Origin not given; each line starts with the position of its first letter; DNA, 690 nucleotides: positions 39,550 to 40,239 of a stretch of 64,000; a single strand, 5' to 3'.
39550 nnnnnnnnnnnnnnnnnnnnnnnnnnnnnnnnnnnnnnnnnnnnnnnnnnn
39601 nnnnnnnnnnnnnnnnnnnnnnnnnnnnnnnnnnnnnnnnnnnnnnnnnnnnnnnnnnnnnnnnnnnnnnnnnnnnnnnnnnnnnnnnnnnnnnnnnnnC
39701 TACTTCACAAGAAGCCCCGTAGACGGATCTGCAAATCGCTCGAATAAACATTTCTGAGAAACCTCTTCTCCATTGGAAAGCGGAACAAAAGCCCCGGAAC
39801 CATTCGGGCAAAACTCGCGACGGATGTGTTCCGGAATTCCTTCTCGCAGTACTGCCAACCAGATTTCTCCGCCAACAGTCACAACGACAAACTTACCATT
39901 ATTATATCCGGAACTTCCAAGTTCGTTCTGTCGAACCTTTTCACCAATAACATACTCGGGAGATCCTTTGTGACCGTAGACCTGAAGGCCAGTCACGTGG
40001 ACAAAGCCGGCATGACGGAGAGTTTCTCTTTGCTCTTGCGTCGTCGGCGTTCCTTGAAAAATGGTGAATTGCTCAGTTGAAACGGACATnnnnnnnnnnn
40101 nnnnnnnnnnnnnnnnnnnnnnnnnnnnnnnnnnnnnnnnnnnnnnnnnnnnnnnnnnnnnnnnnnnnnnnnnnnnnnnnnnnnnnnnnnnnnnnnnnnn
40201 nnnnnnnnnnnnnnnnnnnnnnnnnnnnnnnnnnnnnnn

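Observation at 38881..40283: S10 operon split: two promoter- and terminator-equipped orphan genes inserted between rpsJ and rplC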

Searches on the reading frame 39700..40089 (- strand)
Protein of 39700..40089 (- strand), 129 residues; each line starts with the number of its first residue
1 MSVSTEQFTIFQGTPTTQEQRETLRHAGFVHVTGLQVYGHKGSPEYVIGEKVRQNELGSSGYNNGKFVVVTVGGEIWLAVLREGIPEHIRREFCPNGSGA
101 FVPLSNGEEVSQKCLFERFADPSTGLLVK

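Call 4: search_protein_families(library=pfam, proteins=[window:39700-40089:-], max_evalue=1)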
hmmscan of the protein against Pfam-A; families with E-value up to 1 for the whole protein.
window:39700-40089:- (129 aa): 0 families

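Call 8: find_homologous_proteins(query=window:39700-40089:-, max_evalue=0.01)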
Query window:39700-40089:- (129 aa): 13 proteins with E <= 0.01 among 22 candidates.
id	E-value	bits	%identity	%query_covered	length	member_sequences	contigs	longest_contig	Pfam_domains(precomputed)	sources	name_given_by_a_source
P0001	1.1e-73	263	91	100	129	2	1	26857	-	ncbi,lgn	-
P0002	1.8e-29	120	52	98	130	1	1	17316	-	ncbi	-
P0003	1.8e-28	117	48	99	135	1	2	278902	-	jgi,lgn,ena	jgi:hypothetical protein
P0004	1.7e-27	114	49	92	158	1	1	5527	-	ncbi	ncbi:MAG: hypothetical protein ABIH52_01720 [Candidatus Aenigmatarchaeota archaeon]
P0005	1.9e-27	114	48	93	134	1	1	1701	-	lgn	-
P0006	2.8e-27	113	46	98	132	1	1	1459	-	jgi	jgi:hypothetical protein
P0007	5.7e-27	112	47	99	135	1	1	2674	-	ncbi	-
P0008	1.9e-26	110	48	95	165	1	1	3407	-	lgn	-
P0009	2.0e-26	110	47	99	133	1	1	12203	-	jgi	jgi:hypothetical protein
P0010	8.6e-26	108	47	98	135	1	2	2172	-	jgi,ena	-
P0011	1.3e-18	85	46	86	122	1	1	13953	-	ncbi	-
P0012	1.6e-17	82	44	96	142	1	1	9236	-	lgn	-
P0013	5.4e-16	77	43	96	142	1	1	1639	-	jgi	-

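Call 10: find_encoding_contigs(protein=P0001, flank=6000, max_places=4)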
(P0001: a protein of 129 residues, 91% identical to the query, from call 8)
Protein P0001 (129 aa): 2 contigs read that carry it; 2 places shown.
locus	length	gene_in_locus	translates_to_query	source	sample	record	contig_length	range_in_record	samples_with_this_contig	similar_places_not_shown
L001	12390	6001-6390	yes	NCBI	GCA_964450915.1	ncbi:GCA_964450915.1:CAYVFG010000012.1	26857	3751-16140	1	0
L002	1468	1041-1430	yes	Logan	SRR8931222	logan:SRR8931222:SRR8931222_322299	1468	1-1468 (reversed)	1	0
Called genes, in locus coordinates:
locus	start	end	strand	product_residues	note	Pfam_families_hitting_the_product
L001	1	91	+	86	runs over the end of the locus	PF00164:Ribosom_S12_S23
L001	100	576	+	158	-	PF00177:Ribosomal_S7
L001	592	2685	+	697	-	PF00009:GTP_EFTU, PF03144:GTP_EFTU_D2, PF22042:EF-G_D2, PF14492:EFG_III, PF16658:RF3_C (weak), PF03764:EFG_IV, PF00679:EFG_C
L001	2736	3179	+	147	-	-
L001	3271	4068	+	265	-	-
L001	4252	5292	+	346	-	-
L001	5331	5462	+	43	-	PF03143:GTP_EFTU_D3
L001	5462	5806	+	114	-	PF00338:Ribosomal_S10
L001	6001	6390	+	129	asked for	-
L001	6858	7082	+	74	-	-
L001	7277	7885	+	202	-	PF00297:Ribosomal_L3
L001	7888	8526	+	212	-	PF00573:Ribosomal_L4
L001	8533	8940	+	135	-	PF00276:Ribosomal_L23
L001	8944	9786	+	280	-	PF00181:Ribosomal_L2_N, PF03947:Ribosomal_L2_C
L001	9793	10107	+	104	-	PF00203:Ribosomal_S19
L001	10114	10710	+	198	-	PF00237:Ribosomal_L22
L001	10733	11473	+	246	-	PF07650:KH_2, PF00189:Ribosomal_S3_C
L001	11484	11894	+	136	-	PF00252:Ribosomal_L16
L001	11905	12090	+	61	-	PF00831:Ribosomal_L29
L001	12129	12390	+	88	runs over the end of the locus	PF00366:Ribosomal_S17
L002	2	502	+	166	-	?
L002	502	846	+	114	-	PF00338:Ribosomal_S10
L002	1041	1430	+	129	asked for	-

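Call 11: find_encoding_contigs(protein=P0002, flank=6000, max_places=4)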
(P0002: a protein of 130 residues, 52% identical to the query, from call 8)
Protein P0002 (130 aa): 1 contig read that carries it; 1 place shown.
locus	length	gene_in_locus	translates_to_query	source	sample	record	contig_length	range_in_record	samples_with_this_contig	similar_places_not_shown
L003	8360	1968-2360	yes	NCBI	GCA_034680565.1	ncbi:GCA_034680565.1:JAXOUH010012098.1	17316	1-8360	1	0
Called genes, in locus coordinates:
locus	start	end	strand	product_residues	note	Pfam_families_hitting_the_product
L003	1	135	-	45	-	?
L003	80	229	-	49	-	-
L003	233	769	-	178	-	-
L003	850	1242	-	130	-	PF00903:Glyoxalase, PF22677:Ble-like_N (weak)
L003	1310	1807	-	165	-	PF00719:Pyrophosphatase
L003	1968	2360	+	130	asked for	-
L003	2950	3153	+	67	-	-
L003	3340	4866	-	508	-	PF05496:RuvB_N (weak), PF13177:DNA_pol3_delta2, PF13604:AAA_30 (faint), PF00004:AAA, PF07728:AAA_5 (faint), PF13401:AAA_22 (weak), PF22608:DNAX_ATPase_lid (faint)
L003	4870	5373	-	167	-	PF04138:GtrA_DPMS_TM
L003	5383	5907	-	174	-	-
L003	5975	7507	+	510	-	PF13231:PMT_2 (weak)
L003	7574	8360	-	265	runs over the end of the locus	PF08478:POTRA_1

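Call 12: find_encoding_contigs(protein=P0003, flank=6000, max_places=4)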
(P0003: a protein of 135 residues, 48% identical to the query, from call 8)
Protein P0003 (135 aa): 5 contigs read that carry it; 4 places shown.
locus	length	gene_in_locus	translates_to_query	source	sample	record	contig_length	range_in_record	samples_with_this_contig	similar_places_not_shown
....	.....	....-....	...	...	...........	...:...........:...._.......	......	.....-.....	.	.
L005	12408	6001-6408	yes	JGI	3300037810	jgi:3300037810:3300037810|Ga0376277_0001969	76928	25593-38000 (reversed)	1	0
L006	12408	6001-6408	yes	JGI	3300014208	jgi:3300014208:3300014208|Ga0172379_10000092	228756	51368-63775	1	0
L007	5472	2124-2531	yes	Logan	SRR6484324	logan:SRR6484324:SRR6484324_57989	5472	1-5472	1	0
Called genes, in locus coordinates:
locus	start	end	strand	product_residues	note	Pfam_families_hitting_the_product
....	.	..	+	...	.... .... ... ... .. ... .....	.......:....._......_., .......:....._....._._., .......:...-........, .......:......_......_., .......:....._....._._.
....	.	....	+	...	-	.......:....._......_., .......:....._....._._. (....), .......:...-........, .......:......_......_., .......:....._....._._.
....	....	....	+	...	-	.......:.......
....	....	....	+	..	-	-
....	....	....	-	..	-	-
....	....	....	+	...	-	-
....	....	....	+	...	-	-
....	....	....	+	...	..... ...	-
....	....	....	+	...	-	-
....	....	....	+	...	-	-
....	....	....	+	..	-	-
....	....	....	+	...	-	-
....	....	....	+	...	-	-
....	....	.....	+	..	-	-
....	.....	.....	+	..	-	-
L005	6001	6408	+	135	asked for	-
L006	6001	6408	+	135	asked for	-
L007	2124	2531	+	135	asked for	-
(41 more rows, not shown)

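Call 16: find_encoding_contigs(protein=P0009, flank=5000, max_places=2)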
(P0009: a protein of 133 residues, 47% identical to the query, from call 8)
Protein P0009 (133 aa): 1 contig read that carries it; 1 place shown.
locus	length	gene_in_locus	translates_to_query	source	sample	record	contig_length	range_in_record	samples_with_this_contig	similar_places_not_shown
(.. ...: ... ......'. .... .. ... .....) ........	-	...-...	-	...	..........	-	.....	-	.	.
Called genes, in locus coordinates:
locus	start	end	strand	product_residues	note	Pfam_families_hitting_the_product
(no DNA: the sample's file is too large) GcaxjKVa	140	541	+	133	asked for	-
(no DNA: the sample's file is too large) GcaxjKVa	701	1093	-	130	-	-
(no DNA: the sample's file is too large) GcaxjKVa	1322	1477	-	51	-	PF00471:Ribosomal_L33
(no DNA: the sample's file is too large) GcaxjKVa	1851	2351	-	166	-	PF00293:NUDIX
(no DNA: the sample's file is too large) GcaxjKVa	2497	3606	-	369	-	PF00226:DnaJ, PF01556:DnaJ_C, PF00684:DnaJ_CXXCXGXG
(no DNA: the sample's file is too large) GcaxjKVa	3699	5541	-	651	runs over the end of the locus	PF00012:HSP70, PF06723:MreB_Mbl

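Call 17: find_encoding_contigs(protein=P0011, flank=5000, max_places=2)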
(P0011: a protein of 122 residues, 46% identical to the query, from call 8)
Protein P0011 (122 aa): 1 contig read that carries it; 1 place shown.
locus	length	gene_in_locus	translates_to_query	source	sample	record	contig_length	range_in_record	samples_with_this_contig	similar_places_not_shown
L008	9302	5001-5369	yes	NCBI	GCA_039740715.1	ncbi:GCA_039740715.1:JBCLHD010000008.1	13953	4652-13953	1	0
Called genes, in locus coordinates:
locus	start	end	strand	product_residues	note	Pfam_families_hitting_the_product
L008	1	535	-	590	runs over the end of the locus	PF00753:Lactamase_B, PF12706:Lactamase_B_2 (weak), PF22505:RNase_J_b_CASP, PF17770:RNase_J_C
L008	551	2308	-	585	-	PF00496:SBP_bac_5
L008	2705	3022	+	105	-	PF00166:Cpn10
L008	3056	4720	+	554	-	PF00118:Cpn60_TCP1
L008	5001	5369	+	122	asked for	-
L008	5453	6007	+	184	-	PF04011:LemA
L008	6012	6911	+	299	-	PF01435:Peptidase_M48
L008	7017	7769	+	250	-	-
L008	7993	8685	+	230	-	PF02517:Rce1-like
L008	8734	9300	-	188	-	?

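Call 18: find_encoding_contigs(protein=P0012, flank=5000, max_places=2)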
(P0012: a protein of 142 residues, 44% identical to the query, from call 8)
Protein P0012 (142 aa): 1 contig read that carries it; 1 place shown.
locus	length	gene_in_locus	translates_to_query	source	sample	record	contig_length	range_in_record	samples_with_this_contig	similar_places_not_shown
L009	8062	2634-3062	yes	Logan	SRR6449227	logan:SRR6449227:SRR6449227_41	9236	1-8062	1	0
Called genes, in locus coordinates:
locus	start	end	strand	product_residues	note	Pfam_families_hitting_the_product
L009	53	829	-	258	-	PF22769:DCD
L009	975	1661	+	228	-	-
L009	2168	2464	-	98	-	-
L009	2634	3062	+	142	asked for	-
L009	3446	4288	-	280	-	-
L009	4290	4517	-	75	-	PF07927:HicA_toxin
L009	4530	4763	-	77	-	PF15919:HicB_lk_antitox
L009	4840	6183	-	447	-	-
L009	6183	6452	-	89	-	PF05016:ParE_toxin (weak)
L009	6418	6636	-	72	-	-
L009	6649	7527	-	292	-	PF01149:Fapy_DNA_glyco, PF06831:H2TH, PF06827:zf-FPG_IleRS (weak)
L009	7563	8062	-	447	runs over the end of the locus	PF00512:HisKA, PF02518:HATPase_c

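Call 19: find_encoding_contigs(protein=P0004, flank=5000, max_places=2)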
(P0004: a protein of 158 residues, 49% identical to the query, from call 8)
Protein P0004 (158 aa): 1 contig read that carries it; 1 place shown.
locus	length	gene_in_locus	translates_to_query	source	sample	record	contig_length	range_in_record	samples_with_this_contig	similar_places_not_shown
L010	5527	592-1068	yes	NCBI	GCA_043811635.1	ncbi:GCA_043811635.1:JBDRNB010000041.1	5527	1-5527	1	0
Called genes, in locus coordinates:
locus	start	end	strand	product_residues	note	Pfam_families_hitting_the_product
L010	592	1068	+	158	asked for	-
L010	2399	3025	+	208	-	PF00578:AhpC-TSA, PF08534:Redoxin, PF10417:1-cysPrx_C (faint)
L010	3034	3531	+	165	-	PF00210:Ferritin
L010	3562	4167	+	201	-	PF00081:Sod_Fe_N, PF02777:Sod_Fe_C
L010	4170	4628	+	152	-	PF00578:AhpC-TSA, PF08534:Redoxin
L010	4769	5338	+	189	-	PF00561:Abhydrolase_1 (faint), PF06821:Ser_hydrolase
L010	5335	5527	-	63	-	?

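Call 25: predict_structure(alignment_id=A2)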
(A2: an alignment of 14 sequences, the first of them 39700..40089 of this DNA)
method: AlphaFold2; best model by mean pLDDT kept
length: 129 residues; sequences in the alignment: 14
mean_pLDDT: 87.2   pTM: 0.81
mean pLDDT of the five models: 87.2, 87.2, 78.6, 70.4, 64.3
residues with pLDDT >= 90: 75; 70-90: 42; 50-70: 7; < 50: 5
segments of 3 or more residues with pLDDT < 50: 1-5
pLDDT, mean of each block of 10 residues (from residue 1): 54 87 94 91 87 91 94 93 92 93 89 89 78
secondary structure, 60 per line:
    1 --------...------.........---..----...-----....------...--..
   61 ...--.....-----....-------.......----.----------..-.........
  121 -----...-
elements in order: E9-11 H18-26 E36-38 E44-47 E59-63 E66-70 E76-79 H87-93 H112-120 E126-128

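Call 38: fold_search(model_id=the predicted structure, library=pdb)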
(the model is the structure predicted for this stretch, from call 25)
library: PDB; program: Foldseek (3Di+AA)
matches with E <= 10: 270; with E <= 0.001: 0
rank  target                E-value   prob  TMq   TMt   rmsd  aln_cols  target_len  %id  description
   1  6j7f_C                2.9e-01  0.06  0.17  0.12  12.1       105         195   15  Complex of GGTaseIII, farnesyl-Ykt6 (C-terminal methylated), and GGPP (released 2020-01-22)
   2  5c0w_H                3.5e-01  0.08  0.22  0.11  14.3       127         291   12  Structure of a 12-subunit nuclear exosome complex bound to single-stranded RNA substrates (released 2015-07-29)
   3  5okz_l                4.2e-01  0.08  0.22  0.12  14.1       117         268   15  Crystal Strucrure of the Mpp6 Exosome complex (released 2017-08-30)
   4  5okz_b                5.4e-01  0.10  0.21  0.11  14.4        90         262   16  Crystal Strucrure of the Mpp6 Exosome complex (released 2017-08-30)
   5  5okz_H                5.8e-01  0.08  0.22  0.12  14.1       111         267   14  Crystal Strucrure of the Mpp6 Exosome complex (released 2017-08-30)
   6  6ymq_G                5.8e-01  0.03  0.17  0.18  13.4        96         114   17  TREM2 extracellular domain (19-131) in complex with single-chain variable 4 (scFv-4) (released 2021-02-17)
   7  4oo1_H                7.0e-01  0.06  0.21  0.11  14.3       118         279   14  Structure of an Rrp6-RNA exosome complex bound to poly(A) RNA (released 2014-07-02)
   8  5okz_R                8.4e-01  0.06  0.21  0.11  14.2       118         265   14  Crystal Strucrure of the Mpp6 Exosome complex (released 2017-08-30)
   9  5c0x_H                9.6e-01  0.04  0.22  0.11  16.9       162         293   10  Structure of a 12-subunit nuclear exosome complex bound to structured RNA (released 2015-08-05)
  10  4ifd_H                1.0e+00  0.05  0.21  0.10  14.1       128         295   12  Crystal structure of an 11-subunit eukaryotic exosome complex bound to RNA (released 2013-02-06)
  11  1bnz_A                1.1e+00  0.06  0.18  0.30   8.8        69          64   12  SSO7D HYPERTHERMOPHILE PROTEIN/DNA COMPLEX (released 1998-11-11)
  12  8r2c                  1.4e+00  0.04  0.15  0.12  12.3        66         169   17  Crystal structure of the Vint domain from Tetrahymena thermophila (released 2024-02-28)
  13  6b8o_F                1.4e+00  0.02  0.17  0.19  12.2        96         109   14  WT Ig-like V Domain with Phosphatidylserine (released 2018-06-27)
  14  5ud7_A                1.4e+00  0.02  0.16  0.18  13.4        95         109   16  Crystal Structure of Wild-Type Ig-like Domain (released 2018-04-04)
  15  4imm_B                1.6e+00  0.08  0.18  0.09  10.0        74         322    9  The crystal structure of BamB from Moraxella catarrhalis (released 2014-03-26)
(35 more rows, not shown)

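Call 41: find_encoding_contigs(protein=P0005, flank=2000, max_places=1)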
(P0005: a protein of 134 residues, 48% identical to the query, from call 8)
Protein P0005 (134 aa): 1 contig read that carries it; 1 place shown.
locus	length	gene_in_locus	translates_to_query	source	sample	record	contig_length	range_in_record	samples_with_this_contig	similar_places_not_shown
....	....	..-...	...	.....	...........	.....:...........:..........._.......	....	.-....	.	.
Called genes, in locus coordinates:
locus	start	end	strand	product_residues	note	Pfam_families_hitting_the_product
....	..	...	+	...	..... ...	-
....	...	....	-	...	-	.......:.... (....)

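Call 42: find_encoding_contigs(protein=P0006, flank=2000, max_places=1)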
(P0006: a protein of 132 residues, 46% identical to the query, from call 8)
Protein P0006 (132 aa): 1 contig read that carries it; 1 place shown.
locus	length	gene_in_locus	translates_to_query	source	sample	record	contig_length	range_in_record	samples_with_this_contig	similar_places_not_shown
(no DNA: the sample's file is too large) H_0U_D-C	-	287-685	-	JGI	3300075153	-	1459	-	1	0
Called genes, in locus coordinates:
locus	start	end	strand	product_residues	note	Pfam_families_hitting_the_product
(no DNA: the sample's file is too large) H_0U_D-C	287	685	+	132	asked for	-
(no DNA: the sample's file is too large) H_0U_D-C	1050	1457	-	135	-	PF02646:RmuC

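Call 43: find_encoding_contigs(protein=P0008, flank=2000, max_places=1)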
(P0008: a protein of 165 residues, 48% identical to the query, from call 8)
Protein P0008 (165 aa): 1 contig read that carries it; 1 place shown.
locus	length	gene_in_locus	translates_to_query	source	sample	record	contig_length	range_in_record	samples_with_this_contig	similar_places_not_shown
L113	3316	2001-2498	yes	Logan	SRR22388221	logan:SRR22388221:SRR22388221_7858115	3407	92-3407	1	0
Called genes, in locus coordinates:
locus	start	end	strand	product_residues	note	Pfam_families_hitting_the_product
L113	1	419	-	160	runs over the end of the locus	PF00334:NDK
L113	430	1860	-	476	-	PF01336:tRNA_anti-codon, PF00152:tRNA-synt_2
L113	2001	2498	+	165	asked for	-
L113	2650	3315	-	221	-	?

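Call 44: find_encoding_contigs(protein=P0010, flank=2000, max_places=1)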
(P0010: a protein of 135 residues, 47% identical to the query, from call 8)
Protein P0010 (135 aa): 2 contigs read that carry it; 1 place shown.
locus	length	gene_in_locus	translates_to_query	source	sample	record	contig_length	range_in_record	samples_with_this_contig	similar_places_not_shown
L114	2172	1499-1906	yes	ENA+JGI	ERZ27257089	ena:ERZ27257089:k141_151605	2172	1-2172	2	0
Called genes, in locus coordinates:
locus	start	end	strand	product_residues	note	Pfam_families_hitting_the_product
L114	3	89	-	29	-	?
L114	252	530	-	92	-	-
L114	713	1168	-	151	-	-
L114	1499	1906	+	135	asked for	-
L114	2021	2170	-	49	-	?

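Call 53: search_protein_representatives(alignment_id=A2)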
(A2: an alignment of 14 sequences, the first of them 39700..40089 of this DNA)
Query: 14 sequences, 134 profile positions. Proteins with E-value up to 0.001 (for the whole library): 352; up to 1e-10: 229; up to 1e-30: 38. The best 150 are listed.
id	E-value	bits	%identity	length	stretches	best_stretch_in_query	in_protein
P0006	2.1e-51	189.5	-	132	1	2-132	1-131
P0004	7.2e-51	187.7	-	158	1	1-133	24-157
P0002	8.0e-48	177.8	-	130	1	1-132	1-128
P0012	3.3e-47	175.8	-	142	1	2-133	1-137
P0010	3.3e-46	172.6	-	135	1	2-132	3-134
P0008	6.1e-46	171.8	-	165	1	4-132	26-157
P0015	7.9e-44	164.9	-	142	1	1-129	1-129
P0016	8.1e-43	161.6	-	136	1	1-133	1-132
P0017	8.3e-41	155.1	-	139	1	4-132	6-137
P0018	1.0e-39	151.6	-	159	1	1-131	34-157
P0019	1.1e-39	151.5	-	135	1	1-131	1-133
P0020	2.7e-39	150.2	-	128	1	4-132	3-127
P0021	1.8e-38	147.5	-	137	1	5-131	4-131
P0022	3.3e-38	146.7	-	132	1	2-131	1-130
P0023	1.8e-37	144.3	-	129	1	1-132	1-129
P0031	4.0e-34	133.5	-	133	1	15-129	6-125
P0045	5.7e-31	123.3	-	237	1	8-130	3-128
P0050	9.7e-30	119.3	-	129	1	14-126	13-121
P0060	8.2e-27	109.8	-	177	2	45-129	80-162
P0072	2.2e-25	105.2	-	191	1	19-129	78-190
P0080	4.9e-24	100.8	-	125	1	15-129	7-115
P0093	2.7e-22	95.2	-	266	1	3-130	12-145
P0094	3.2e-22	95.0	-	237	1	21-131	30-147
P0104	2.8e-21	91.9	-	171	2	39-128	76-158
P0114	3.6e-20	88.3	-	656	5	51-121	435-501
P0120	1.0e-19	86.9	-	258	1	23-132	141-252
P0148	2.9e-17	78.9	-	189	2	40-128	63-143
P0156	3.6e-16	75.4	-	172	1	14-129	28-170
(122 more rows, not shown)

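Call 54: search_protein_families(library=pfam, proteins=[P0114, P0045, P0093, P0094, P0120, P0072, P0060, P0104, P0148, P0156], max_evalue=0.01)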
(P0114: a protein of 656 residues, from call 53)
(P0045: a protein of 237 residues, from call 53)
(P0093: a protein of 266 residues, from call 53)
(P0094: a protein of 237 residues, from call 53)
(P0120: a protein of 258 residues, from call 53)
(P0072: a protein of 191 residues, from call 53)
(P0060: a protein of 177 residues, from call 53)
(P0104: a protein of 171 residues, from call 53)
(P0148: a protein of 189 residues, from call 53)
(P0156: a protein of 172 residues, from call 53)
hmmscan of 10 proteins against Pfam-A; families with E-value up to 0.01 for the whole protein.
P0114 (656 aa): 6 families
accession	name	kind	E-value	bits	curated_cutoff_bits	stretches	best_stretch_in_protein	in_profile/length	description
PF17950.7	SpmSyn_N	-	1.6e-07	31.9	25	0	556-598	8-50/96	S-adenosylmethionine decarboxylase N -terminal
PF09452.15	Mvb12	-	1.6e-06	28.9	25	0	230-280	40-88/90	ESCRT-I subunit Mvb12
PF14201.11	DUF4318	-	4.9e-05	24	27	0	422-461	5-47/75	Domain of unknown function (DUF4318)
PF11933.13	Na_trans_cytopl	-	0.0033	18.1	27.5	0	522-594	31-105/164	Cytoplasmic domain of voltage-gated Na+ ion channel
PF03445.19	DUF294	-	0.0061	16.9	21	0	189-212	84-107/138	Putative nucleotidyltransferase DUF294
PF03990.20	DUF348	-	0.009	16.2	24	0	184-215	3-38/41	G5-linked-Ubiquitin-like domain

P0045 (237 aa): 1 family
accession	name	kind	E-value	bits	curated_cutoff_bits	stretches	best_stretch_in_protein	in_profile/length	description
PF01740.26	STAS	-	9.3e-06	25.8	22.6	1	159-221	40-103/106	STAS domain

P0093 (266 aa): 0 families

P0094 (237 aa): 0 families

P0120 (258 aa): 0 families

P0072 (191 aa): 0 families

P0060 (177 aa): 0 families

P0104 (171 aa): 0 families

P0148 (189 aa): 0 families

P0156 (172 aa): 0 families

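Call 56: search_protein_families(library=ncbifam, proteins=[window:39700-40089:-], max_evalue=1)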
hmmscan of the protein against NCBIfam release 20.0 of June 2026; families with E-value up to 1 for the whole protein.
window:39700-40089:- (129 aa): 1 family
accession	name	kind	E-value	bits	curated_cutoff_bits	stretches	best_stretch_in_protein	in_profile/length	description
NF005260.0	PRK06763.1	subfamily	0.043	13.3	226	1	38-72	111-145/213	F0F1 ATP synthase subunit alpha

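Call 57: search_protein_families(library=phrogs, proteins=[window:39700-40089:-], max_evalue=1)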
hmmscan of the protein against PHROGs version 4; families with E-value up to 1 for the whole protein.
window:39700-40089:- (129 aa): 0 families

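Call 58: search_protein_families(library=padloc, proteins=[window:39700-40089:-], max_evalue=1)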
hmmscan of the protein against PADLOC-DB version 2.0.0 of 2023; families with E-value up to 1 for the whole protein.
window:39700-40089:- (129 aa): 0 families
